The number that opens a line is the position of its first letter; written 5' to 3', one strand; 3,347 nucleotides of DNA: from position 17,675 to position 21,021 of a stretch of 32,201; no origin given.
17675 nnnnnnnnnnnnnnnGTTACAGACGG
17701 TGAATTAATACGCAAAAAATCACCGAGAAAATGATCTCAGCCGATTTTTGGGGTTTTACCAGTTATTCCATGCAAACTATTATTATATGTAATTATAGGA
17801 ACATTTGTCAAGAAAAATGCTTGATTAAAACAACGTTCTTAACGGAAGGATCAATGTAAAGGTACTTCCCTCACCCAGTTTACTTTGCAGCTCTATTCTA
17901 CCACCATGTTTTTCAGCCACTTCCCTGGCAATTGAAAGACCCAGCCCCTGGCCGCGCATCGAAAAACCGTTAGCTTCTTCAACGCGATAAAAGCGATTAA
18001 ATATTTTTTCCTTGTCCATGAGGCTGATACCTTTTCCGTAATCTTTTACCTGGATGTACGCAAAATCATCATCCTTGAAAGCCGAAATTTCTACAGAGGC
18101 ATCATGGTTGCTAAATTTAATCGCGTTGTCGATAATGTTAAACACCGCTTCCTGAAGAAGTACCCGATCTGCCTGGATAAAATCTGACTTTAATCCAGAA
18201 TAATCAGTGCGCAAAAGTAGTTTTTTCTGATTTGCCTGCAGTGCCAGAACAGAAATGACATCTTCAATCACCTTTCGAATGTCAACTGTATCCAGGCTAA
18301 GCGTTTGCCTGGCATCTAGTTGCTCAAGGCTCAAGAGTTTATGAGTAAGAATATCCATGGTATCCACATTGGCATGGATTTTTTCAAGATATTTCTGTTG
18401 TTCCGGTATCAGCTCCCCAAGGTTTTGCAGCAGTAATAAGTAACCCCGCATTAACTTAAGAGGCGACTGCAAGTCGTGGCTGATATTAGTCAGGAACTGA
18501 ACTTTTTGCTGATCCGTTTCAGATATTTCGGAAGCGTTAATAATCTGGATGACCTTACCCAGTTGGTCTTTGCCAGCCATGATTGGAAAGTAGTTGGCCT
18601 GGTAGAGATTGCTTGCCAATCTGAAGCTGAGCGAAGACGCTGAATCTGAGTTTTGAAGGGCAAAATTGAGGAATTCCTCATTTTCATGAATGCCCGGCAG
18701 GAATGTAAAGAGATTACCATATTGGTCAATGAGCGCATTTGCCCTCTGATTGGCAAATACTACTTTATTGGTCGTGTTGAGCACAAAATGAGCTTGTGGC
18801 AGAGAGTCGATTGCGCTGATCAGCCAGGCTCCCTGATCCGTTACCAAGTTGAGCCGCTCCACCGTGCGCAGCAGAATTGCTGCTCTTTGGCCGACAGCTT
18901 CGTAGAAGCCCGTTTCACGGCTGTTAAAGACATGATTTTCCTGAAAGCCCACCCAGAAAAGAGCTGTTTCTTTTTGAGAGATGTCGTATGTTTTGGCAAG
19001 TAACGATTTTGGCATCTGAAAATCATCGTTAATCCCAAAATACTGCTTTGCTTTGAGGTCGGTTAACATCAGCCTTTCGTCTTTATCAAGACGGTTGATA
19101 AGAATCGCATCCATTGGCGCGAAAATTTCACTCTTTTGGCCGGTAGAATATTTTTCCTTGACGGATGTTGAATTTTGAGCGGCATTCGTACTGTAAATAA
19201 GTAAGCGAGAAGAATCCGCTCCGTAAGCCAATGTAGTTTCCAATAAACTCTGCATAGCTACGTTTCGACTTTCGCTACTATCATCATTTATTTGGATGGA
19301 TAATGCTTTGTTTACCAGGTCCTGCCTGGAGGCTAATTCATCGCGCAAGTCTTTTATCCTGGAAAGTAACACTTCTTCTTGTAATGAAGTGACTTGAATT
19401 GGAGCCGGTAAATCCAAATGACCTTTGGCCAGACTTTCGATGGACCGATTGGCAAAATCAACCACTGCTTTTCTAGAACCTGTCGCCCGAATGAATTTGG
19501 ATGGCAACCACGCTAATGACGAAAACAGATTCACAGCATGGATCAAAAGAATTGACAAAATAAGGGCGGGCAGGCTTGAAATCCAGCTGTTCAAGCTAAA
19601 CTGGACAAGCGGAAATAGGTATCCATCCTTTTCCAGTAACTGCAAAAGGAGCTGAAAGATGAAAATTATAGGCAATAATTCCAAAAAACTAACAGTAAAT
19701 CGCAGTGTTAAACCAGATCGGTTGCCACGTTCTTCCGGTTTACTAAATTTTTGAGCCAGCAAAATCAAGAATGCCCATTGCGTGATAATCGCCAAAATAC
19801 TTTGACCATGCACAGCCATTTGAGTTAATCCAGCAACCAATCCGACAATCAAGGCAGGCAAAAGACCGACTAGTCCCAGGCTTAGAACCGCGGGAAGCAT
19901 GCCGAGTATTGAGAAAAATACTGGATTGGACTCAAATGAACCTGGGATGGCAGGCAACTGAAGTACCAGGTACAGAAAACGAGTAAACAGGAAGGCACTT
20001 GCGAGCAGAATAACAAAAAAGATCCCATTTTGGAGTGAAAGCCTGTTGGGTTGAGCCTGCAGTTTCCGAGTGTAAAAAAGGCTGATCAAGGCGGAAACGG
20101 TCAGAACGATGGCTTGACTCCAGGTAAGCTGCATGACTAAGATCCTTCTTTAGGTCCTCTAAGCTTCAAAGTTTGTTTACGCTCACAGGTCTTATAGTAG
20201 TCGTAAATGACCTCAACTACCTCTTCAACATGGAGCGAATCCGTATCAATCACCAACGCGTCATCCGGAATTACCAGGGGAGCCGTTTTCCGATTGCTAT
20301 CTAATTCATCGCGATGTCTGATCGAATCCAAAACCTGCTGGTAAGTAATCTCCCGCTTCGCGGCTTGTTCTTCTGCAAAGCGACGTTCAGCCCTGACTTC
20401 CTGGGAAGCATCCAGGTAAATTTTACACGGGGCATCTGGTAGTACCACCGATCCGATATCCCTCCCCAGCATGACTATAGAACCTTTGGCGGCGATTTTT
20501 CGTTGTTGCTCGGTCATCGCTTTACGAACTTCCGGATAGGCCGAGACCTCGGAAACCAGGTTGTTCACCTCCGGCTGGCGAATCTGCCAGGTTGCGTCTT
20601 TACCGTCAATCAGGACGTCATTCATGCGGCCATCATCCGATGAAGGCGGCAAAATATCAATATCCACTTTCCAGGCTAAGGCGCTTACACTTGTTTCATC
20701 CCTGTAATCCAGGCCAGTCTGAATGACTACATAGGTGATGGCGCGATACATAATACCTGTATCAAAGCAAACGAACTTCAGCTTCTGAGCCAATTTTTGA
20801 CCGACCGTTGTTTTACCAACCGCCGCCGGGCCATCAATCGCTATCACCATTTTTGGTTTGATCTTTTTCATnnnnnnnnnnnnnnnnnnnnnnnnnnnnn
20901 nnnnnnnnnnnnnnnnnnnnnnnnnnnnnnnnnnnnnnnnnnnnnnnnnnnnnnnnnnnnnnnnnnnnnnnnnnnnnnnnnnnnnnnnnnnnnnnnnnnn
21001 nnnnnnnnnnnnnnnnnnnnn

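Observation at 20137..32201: Tightly coupled operon built around three consecutive large polytopic membrane proteins (DUF2298 / Chlor_Arch_YYY type) plus GT4 and a SAM methyltransferase: candidate uncharacterised extracytoplasmic glycosylation system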

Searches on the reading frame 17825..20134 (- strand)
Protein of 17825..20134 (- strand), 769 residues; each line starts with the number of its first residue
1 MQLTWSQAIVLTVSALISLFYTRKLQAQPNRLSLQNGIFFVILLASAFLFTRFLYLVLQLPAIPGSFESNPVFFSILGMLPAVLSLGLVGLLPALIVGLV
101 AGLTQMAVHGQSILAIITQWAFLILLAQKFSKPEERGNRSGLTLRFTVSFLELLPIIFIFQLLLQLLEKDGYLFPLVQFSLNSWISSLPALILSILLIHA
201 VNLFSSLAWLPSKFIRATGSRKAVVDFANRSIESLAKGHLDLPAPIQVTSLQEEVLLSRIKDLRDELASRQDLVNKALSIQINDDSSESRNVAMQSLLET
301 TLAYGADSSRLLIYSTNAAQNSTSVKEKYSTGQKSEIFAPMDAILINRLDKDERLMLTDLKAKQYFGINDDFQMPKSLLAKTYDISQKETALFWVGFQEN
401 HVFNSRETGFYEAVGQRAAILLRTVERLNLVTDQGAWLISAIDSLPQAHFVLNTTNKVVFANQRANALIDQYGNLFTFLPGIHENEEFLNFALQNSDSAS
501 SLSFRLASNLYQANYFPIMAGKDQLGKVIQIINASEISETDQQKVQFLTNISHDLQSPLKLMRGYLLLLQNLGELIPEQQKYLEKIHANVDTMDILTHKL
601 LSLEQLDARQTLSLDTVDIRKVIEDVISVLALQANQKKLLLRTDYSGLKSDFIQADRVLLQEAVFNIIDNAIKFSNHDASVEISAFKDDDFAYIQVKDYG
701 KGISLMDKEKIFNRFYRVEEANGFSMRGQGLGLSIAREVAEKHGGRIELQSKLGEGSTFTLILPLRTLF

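Call 5: search_protein_families(library=pfam, proteins=[window:17825-20134:-], max_evalue=0.01)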
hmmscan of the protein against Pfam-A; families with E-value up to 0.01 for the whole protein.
window:17825-20134:- (769 aa): 3 families
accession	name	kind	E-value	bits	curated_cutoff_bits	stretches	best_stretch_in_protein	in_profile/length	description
PF02518.31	HATPase_c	-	5.5e-26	91.6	26.4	1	656-766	2-110/111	Histidine kinase-, DNA gyrase B-, and HSP90-like ATPase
PF00512.31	HisKA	-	4.2e-12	46.4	26.9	1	544-608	2-65/66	His Kinase A (phospho-acceptor) domain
PF14501.12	HATPase_c_5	-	6.8e-05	23.2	22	1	663-752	9-91/102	GHKL domain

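Call 6: search_protein_families(library=ncbifam, proteins=[window:17825-20134:-], max_evalue=0.01)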
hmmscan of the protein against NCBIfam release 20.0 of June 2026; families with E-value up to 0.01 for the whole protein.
window:17825-20134:- (769 aa): 82 families (the best 25 are shown)
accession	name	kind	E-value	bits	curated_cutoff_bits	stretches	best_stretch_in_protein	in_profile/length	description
TIGR02966.1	phoR_proteo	equivalog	2.7e-52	177.8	334.2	1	438-762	8-332/333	phosphate regulon sensor histidine kinase PhoR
NF046044.1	PnpS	equivalog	1.6e-51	175.6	400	1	429-764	48-390/390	two-component system histidine kinase PnpS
NF033092.0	HK_WalK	equivalog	1.8e-46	158.9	725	1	481-765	308-594/594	cell wall metabolism sensor histidine kinase WalK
NF041735.1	hist_kin_RppB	equivalog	1.4e-38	132.8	400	1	539-764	211-438/438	two-component system sensor histidine kinase RppB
NF008312.0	PRK11100.1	equivalog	2.3e-38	132.2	356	1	543-765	254-474/477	two-component system sensor histidine kinase CreC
NF008302.0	PRK11091.1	equivalog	5.3e-37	127.4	838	1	537-765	276-505/779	aerobic respiration two-component sensor histidine kinase ArcB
NF045911.1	TCSHisKinNblS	equivalog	2.7e-36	125.1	1000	1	537-763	381-618/621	two-component system sensor histidine kinase NblS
NF040691.1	MtrAB_MtrB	equivalog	4.4e-36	125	450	1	531-766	261-493/507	MtrAB system histidine kinase MtrB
NF047874.1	MASE3_PAS_HK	subfamily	6e-36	124.4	560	1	536-767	390-627/655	MASE3 domain-containing sensor histidine kinase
TIGR02956.1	TMAO_torS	equivalog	3.5e-34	118.1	676.5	1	539-766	459-683/967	TMAO reductase system sensor histidine kinase/response regulator TorS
NF007007.0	PRK09470.1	equivalog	5.7e-34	117.8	486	1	540-766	243-460/463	envelope stress sensor histidine kinase CpxA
NF038297.2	hybrid_HK_HrmK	equivalog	3.9e-33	115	725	1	535-766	226-458/607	hybrid histidine kinase/response regulator HrmK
NF011874.0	PRK15347.1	equivalog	6.1e-33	113.9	852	1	540-767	394-616/921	two component system sensor kinase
NF008235.0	PRK11006.1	equivalog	1.4e-32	113.2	390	1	442-767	104-425/431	phosphate regulon sensor histidine kinase PhoR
NF041880.1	EPS_EpsF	equivalog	5.1e-32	111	900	1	540-764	270-492/492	response regulator EpsF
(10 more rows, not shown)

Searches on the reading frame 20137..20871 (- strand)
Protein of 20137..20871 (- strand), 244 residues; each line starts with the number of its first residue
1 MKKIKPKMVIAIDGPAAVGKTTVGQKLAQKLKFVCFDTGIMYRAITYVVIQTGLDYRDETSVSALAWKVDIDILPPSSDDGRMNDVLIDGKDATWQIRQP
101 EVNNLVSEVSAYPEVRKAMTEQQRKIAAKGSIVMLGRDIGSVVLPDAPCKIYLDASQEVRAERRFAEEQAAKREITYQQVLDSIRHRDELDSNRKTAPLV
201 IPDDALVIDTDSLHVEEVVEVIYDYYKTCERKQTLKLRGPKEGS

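Call 5: search_protein_families(library=pfam, proteins=[window:20137-20871:-], max_evalue=0.01)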
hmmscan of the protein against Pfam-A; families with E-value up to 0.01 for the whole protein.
window:20137-20871:- (244 aa): 7 families
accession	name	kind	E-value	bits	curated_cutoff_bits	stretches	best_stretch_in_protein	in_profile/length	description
PF02224.24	Cytidylate_kin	-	9e-72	241.6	26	1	10-227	1-210/211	Cytidylate kinase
PF13189.12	Cytidylate_kin2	-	2.9e-11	44.3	28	2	9-45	1-37/176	Cytidylate kinase-like family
PF13238.12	AAA_18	-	2.5e-05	25.2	29.4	1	10-166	1-110/128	AAA domain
PF13207.12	AAA_17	-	0.00032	21.4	27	0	14-45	2-33/136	AAA domain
PF01202.28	SKI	-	0.00047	20.7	22.1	0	17-38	2-23/159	Shikimate kinase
PF01712.25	dNK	-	0.00089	19.5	27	1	10-37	1-28/203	Deoxynucleoside kinase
PF00485.24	PRK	-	0.0067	16.7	22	0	9-34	1-26/196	Phosphoribulokinase / Uridine kinase family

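Call 6: search_protein_families(library=ncbifam, proteins=[window:20137-20871:-], max_evalue=0.01)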
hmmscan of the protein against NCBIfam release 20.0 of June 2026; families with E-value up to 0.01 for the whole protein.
window:20137-20871:- (244 aa): 16 families
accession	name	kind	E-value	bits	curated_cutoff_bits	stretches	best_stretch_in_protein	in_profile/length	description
NF010004.0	PRK13477.1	equivalog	1.3e-69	235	524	1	7-233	285-510/514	bifunctional pantoate--beta-alanine ligase/(d)CMP kinase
TIGR00017.1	cmk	equivalog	1.7e-68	230.5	135.55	1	7-224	2-215/217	(d)CMP kinase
NF007071.0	PRK09518.1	equivalog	6.7e-49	167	953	1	8-225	5-224/706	bifunctional cytidylate kinase/GTPase Der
NF008816.0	PRK11860.1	equivalog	2.1e-47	161.6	943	1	9-230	445-658/662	bifunctional 3-phosphoshikimate 1-carboxyvinyltransferase/cytidylate kinase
TIGR02173.1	cyt_kin_arch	equivalog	1.3e-13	51.3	102.1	2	111-225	53-167/169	(d)CMP kinase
NF002988.0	PRK03731.1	equivalog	1.2e-06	28.3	161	1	12-43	7-38/174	shikimate kinase AroL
NF010553.0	PRK13947.1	equivalog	2.6e-05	24.5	204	0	10-47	4-41/173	shikimate kinase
NF004018.0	PRK05480.1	equivalog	7.2e-05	22.3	180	1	4-200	3-184/210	uridine kinase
NF040667.1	hom_kin_desulfo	exception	0.00014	21.8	197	1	10-53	3-46/163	homoserine kinase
NF003012.0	PRK03839.1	equivalog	0.00021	21.3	152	1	8-36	1-29/180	putative kinase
NF005807.0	PRK07667.1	equivalog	0.0011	18.5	221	0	5-37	14-47/193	kinase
NF005655.0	PRK07429.1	subfamily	0.0011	18.2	236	0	149-188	127-165/326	phosphoribulokinase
NF003456.0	PRK05057.1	equivalog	0.0013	18.7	195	0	10-38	7-35/173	shikimate kinase AroK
TIGR00235.1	udk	equivalog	0.0014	18.3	220.3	0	5-33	4-32/207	uridine kinase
TIGR00152.1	TIGR00152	equivalog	0.003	17.4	65.55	0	9-42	1-34/188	dephospho-CoA kinase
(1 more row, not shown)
